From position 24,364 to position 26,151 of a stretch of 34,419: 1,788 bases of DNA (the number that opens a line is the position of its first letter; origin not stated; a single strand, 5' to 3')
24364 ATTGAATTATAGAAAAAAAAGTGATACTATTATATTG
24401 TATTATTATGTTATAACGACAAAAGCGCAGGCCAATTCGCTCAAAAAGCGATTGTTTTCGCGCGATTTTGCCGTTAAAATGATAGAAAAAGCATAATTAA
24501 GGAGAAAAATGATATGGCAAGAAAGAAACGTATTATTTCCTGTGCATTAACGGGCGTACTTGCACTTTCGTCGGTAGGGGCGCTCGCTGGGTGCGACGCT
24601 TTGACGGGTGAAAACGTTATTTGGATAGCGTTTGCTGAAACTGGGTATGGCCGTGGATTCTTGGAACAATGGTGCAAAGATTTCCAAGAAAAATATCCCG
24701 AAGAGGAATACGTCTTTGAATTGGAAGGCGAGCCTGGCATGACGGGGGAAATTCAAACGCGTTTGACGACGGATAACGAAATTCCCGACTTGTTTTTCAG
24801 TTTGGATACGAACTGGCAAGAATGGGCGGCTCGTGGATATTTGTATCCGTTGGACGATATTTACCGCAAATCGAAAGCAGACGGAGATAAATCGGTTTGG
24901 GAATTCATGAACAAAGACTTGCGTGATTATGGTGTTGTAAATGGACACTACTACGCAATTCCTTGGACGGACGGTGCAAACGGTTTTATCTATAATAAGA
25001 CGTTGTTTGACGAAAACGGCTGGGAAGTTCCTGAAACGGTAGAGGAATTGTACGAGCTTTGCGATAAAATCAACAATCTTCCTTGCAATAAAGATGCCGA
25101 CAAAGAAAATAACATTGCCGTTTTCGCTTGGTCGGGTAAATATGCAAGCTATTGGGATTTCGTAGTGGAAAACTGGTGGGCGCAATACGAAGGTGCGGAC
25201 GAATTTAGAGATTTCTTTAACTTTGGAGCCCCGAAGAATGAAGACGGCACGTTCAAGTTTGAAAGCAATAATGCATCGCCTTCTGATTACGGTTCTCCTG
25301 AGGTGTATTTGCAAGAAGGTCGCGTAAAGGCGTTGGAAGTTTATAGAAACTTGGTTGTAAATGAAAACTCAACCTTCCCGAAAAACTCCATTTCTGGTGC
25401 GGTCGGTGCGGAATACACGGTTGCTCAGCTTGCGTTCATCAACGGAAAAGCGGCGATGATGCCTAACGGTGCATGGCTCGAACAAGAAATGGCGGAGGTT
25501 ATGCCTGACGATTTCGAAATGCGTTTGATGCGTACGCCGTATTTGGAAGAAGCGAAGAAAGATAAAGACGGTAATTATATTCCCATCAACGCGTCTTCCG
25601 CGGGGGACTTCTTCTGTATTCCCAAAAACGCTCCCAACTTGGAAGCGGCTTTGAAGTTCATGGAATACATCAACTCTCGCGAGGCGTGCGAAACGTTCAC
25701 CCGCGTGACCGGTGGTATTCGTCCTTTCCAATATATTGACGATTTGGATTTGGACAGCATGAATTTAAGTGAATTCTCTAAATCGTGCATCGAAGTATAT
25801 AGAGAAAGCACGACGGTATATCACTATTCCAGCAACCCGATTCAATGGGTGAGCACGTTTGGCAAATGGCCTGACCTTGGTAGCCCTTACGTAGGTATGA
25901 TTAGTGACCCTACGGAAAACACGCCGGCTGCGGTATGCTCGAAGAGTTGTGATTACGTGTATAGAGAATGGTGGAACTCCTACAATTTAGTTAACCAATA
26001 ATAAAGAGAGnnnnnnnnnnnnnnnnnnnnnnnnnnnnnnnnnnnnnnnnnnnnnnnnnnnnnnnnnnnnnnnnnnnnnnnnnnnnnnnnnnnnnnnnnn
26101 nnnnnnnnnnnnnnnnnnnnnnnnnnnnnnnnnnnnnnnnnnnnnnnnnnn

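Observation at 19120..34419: Gram-positive PUL-like locus with unusual gene order and no ATPase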

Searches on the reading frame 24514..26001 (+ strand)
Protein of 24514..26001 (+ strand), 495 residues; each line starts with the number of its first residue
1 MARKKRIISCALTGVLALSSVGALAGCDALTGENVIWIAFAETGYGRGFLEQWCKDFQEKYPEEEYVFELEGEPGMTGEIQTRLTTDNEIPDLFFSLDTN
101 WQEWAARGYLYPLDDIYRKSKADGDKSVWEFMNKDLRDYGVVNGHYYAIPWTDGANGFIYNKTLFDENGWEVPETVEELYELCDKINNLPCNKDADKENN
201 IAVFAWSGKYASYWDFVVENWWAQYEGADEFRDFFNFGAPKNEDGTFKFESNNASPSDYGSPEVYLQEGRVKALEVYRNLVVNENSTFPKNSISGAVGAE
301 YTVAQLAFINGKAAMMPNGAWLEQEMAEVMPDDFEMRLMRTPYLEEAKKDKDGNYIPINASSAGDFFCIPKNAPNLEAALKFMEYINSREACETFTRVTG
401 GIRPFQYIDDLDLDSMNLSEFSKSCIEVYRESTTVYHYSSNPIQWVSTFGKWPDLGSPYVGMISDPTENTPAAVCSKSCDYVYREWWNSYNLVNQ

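Call 7: search_protein_families(library=pfam, proteins=[window:24514-26001:+], max_evalue=0.01)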
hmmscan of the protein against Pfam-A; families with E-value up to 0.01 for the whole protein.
window:24514-26001:+ (495 aa): 3 families
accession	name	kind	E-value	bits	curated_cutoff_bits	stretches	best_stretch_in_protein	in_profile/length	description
PF13416.11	SBP_bac_8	-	4.1e-28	99.4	27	1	52-402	1-259/279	Bacterial extracellular solute-binding protein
PF01547.30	SBP_bac_1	-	2.7e-22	80.6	26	1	48-391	9-305/307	Bacterial extracellular solute-binding protein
PF13531.11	SBP_bac_11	-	0.00013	22.3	25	0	344-397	163-223/227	Bacterial extracellular solute-binding protein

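Call 8: search_protein_families(library=ncbifam, proteins=[window:24514-26001:+], max_evalue=0.01)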
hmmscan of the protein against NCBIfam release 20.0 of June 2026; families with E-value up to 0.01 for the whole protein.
window:24514-26001:+ (495 aa): 3 families
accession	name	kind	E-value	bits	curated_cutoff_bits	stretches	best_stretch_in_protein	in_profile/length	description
TIGR03850.1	bind_CPR_0540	equivalog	1.3e-35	122.9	299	2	6-237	2-230/437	carbohydrate ABC transporter substrate-binding protein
TIGR03851.1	chitin_NgcE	equivalog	1.2e-34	120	399.65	2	292-401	261-366/450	N-acetylglucosamine/diacetylchitobiose ABC transporter substrate-binding protein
NF007011.0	PRK09474.1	equivalog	3.7e-06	26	291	0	4-187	4-166/396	maltose/maltodextrin ABC transporter substrate-binding protein MalE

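Call 70: search_solved_structures(query=window:24514-26001:+, max_evalue=0.001)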
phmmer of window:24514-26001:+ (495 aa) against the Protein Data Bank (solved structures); distinct sequences matched with E-value up to 0.001: 29.
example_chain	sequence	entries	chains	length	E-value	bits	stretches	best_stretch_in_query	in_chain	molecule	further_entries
9h0n_A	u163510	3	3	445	7.3e-18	67.7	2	290-414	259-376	Extracellular solute-binding protein, family 1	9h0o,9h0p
2hq0_A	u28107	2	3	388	9.3e-09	37.6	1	50-183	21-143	Sugar ABC transporter, sugar-binding protein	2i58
2hfb_A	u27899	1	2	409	1e-08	37.5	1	50-183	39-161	Sugar ABC transporter, sugar-binding protein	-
6pql_A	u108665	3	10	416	1.1e-08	37.4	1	50-183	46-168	ABC transporter sugar-binding protein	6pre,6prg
2heu_A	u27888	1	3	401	1.1e-08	37.3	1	50-183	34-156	Sugar ABC transporter, sugar-binding protein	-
3oo9_A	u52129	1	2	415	1.4e-07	33.7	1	101-187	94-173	ABC transporter binding protein AcbH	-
5xpj_A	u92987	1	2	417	1.6e-07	33.5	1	98-187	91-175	Binding protein component of ABC sugar transporter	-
5dvf_A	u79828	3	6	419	1.7e-07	33.5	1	98-187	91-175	Binding protein component of ABC sugar transporter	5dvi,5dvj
3oo6_A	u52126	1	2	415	2.8e-07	32.7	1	101-187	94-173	ABC transporter binding protein AcbH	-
3oo8_A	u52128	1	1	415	3.1e-07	32.6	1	101-187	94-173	ABC transporter binding protein AcbH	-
3oo7_A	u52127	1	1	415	3.2e-07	32.5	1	101-187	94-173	ABC transporter binding protein AcbH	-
3ooa_A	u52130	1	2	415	4.6e-07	32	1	101-187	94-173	ABC transporter binding protein AcbH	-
1elj_A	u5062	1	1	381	7.5e-07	31.3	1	34-187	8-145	MALTODEXTRIN-BINDING PROTEIN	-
3zkk_A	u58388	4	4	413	9.8e-07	30.9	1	19-235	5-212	XOS BINDING PROTEIN | PUTATIVE SUGAR TRANSPORTER SOLUTE-BINDING PROTEIN | SUGAR TRANSPORTER SOLUTE-BINDING PROTEIN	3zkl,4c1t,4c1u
3quf_A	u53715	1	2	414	3.5e-06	29.1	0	297-402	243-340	Extracellular solute-binding protein, family 1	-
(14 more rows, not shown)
